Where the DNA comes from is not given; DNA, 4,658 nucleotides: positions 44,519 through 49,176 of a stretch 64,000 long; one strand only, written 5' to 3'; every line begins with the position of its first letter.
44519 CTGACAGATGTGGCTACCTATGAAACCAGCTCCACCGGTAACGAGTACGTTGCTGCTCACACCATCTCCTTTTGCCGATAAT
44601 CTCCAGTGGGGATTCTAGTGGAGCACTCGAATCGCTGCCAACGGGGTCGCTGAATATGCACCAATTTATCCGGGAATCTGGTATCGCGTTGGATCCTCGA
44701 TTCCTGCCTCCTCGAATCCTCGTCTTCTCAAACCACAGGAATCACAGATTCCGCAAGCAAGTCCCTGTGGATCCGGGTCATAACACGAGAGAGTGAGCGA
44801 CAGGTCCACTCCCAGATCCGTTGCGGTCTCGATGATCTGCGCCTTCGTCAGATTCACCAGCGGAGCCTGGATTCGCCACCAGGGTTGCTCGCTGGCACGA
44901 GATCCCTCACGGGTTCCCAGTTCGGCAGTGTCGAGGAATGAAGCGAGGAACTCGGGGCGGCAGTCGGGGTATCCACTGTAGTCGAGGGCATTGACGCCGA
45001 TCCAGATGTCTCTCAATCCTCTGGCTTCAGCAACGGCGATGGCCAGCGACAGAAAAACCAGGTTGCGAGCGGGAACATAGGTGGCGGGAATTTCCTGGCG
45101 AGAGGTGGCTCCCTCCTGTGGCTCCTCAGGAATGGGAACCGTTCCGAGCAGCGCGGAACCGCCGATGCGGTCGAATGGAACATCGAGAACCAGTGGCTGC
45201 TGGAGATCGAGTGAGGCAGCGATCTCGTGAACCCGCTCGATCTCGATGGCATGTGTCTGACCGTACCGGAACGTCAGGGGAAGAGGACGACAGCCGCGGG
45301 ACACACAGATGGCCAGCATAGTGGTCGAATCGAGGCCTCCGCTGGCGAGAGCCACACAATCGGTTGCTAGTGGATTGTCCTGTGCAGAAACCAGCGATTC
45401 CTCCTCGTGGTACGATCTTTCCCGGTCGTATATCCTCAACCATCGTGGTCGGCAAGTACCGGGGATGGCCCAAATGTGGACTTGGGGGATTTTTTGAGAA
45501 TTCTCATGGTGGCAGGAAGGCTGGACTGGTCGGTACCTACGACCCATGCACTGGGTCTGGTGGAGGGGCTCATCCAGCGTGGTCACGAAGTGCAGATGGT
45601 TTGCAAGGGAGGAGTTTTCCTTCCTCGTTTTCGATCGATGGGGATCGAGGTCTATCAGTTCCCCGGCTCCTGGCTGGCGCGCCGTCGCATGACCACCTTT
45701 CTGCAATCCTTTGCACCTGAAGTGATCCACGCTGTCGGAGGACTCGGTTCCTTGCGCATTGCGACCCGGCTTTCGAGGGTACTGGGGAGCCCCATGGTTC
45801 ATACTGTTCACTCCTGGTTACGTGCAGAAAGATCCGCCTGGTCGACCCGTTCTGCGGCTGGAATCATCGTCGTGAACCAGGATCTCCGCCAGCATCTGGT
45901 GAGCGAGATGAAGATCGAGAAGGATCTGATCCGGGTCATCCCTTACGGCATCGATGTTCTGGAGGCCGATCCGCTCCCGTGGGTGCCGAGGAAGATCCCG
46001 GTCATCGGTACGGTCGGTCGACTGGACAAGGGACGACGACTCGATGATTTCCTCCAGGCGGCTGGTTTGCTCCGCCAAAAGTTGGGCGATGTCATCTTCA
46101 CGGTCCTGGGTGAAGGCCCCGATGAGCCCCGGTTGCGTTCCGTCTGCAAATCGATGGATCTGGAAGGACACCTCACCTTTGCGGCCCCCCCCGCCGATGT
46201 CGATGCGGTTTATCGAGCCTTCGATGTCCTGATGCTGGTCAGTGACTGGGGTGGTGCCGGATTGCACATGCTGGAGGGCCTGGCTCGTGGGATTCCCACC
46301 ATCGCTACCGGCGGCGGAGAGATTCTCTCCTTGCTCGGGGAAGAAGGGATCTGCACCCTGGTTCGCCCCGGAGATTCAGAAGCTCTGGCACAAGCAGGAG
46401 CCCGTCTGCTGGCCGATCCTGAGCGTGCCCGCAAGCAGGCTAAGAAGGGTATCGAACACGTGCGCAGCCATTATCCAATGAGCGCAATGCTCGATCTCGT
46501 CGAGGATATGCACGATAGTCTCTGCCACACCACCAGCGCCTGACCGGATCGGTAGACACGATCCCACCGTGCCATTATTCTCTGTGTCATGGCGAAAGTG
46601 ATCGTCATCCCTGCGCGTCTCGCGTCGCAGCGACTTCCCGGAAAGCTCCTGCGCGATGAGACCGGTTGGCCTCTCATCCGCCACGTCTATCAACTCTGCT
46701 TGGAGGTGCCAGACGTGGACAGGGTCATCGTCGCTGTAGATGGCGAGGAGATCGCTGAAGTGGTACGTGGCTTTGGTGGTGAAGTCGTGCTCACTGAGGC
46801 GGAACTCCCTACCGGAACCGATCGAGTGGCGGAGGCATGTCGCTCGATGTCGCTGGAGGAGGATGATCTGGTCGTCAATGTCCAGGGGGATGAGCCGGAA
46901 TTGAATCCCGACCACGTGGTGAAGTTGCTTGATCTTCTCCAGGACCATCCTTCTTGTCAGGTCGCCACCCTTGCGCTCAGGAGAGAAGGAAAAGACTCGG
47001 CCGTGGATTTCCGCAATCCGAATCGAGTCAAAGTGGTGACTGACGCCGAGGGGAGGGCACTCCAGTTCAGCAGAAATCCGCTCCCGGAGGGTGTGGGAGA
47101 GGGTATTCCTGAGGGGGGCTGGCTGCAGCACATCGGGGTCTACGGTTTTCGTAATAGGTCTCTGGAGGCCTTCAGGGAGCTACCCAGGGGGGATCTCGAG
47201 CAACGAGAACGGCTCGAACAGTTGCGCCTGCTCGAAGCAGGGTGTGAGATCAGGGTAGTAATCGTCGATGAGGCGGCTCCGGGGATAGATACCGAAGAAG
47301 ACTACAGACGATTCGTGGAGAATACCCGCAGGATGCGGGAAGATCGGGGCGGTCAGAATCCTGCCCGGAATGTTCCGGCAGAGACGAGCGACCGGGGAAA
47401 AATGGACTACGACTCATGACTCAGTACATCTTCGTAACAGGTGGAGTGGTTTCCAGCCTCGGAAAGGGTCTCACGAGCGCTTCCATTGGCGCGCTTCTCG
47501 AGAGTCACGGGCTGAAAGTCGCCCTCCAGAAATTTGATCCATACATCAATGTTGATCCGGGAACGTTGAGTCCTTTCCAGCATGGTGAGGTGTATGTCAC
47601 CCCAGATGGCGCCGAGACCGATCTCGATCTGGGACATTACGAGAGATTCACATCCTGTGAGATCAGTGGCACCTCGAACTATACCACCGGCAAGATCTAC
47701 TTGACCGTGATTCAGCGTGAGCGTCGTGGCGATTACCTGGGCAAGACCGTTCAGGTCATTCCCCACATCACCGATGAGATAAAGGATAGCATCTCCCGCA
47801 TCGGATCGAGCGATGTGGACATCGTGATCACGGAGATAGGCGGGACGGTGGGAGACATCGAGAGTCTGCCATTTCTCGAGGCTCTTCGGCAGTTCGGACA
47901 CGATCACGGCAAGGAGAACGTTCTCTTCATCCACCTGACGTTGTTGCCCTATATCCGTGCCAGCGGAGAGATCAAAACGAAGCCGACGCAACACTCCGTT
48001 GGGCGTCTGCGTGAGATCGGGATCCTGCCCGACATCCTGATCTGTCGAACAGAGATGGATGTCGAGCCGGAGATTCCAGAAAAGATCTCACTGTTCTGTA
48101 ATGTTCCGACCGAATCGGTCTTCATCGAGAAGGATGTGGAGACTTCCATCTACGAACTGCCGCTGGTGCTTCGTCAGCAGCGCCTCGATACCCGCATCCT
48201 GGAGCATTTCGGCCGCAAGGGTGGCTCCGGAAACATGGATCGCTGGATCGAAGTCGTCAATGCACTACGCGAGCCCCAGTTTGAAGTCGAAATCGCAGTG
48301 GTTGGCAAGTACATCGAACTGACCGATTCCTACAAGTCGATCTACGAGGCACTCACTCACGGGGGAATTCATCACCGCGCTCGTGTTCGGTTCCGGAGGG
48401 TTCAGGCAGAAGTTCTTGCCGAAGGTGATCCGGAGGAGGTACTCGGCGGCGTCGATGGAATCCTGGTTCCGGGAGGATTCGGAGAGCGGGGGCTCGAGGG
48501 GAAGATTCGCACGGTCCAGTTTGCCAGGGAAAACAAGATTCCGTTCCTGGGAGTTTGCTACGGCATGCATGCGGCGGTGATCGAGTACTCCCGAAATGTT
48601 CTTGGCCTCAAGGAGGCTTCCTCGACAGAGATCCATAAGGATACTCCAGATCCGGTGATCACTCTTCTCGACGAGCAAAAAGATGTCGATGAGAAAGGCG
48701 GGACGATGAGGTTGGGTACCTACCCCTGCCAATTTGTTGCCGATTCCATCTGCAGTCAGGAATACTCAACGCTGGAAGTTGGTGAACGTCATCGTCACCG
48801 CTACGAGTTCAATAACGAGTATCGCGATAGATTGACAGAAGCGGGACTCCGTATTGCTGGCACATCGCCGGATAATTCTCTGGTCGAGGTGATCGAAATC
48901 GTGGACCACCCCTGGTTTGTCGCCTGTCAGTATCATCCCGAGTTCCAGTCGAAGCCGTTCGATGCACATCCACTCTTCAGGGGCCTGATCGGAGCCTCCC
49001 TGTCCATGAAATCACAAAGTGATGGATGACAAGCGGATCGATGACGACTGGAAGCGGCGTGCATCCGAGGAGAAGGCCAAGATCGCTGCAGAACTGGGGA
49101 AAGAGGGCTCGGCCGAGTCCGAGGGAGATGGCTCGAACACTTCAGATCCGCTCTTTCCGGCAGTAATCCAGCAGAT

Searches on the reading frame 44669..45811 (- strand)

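Call 29: search_protein_families(library=pfam, proteins=[window:44669-45811:-], max_evalue=0.00001)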
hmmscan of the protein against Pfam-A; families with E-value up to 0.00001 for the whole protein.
window:44669-45811:- (381 aa): 1 family
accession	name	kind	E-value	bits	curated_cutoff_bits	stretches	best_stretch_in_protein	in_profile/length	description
PF06508.19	QueC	-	1.4e-61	208.1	22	1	152-369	2-209/210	Queuosine biosynthesis protein QueC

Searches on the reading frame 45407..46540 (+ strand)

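Call 30: search_protein_families(library=pfam, proteins=[window:45407-46540:+], max_evalue=0.00001)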
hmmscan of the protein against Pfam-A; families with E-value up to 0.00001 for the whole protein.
window:45407-46540:+ (378 aa): 4 families
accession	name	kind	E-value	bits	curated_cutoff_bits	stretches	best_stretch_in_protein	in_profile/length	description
PF13692.12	Glyco_trans_1_4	-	2e-21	77.2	27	1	198-337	2-142/142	Glycosyl transferases group 1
PF00534.26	Glycos_transf_1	-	7e-21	75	26.4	1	197-350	15-171/172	Glycosyl transferases group 1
PF13439.12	Glyco_transf_4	-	2.9e-19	70.2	28.5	1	46-184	6-168/170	Glycosyltransferase Family 4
PF13579.12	Glyco_trans_4_4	-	5.6e-15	56.5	29.7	1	45-181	4-158/158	Glycosyl transferase 4-like domain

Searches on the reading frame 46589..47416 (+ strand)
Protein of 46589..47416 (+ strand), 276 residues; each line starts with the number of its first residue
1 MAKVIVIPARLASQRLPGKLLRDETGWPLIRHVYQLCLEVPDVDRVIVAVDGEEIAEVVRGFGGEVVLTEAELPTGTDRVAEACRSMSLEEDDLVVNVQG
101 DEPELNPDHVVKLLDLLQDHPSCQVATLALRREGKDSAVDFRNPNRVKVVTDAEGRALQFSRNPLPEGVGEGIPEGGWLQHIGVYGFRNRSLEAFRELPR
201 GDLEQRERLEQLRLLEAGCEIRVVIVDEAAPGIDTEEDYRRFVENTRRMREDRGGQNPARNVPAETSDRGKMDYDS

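Call 29: search_protein_families(library=pfam, proteins=[window:46589-47416:+], max_evalue=0.00001)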
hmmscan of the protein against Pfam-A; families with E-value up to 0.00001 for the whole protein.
window:46589-47416:+ (276 aa): 2 families
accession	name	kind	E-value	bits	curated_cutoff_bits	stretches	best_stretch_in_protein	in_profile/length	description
PF02348.25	CTP_transf_3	-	1e-43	150.1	22.6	1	4-221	1-217/217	Cytidylyltransferase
PF12804.13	NTP_transf_3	-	3.6e-07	30.9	27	1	19-180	16-128/160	MobA-like NTP transferase domain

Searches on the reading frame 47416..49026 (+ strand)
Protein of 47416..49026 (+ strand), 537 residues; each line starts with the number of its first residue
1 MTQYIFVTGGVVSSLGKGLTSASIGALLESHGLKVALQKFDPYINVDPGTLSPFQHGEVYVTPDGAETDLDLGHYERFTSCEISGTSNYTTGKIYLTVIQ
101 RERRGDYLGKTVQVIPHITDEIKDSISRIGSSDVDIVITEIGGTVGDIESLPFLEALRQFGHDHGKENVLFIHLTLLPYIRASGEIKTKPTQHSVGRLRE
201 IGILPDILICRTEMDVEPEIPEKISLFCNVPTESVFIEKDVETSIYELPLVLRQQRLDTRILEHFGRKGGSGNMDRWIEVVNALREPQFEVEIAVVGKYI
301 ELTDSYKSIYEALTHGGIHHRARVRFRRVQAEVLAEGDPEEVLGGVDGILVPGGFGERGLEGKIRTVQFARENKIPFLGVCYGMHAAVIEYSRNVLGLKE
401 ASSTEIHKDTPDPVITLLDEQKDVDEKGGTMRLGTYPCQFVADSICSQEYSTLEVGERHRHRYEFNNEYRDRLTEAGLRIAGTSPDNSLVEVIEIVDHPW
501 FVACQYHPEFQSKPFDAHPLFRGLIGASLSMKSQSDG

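Call 29: search_protein_families(library=pfam, proteins=[window:47416-49026:+], max_evalue=0.00001)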
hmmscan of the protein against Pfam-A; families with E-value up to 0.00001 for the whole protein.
window:47416-49026:+ (537 aa): 2 families
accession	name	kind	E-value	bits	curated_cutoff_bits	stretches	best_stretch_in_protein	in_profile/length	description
PF06418.20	CTP_synth_N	-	4e-121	403.9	26.1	1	3-265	1-263/265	CTP synthase N-terminus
PF00117.34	GATase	-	7e-37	127.4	22.8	1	302-525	2-188/190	Glutamine amidotransferase class-I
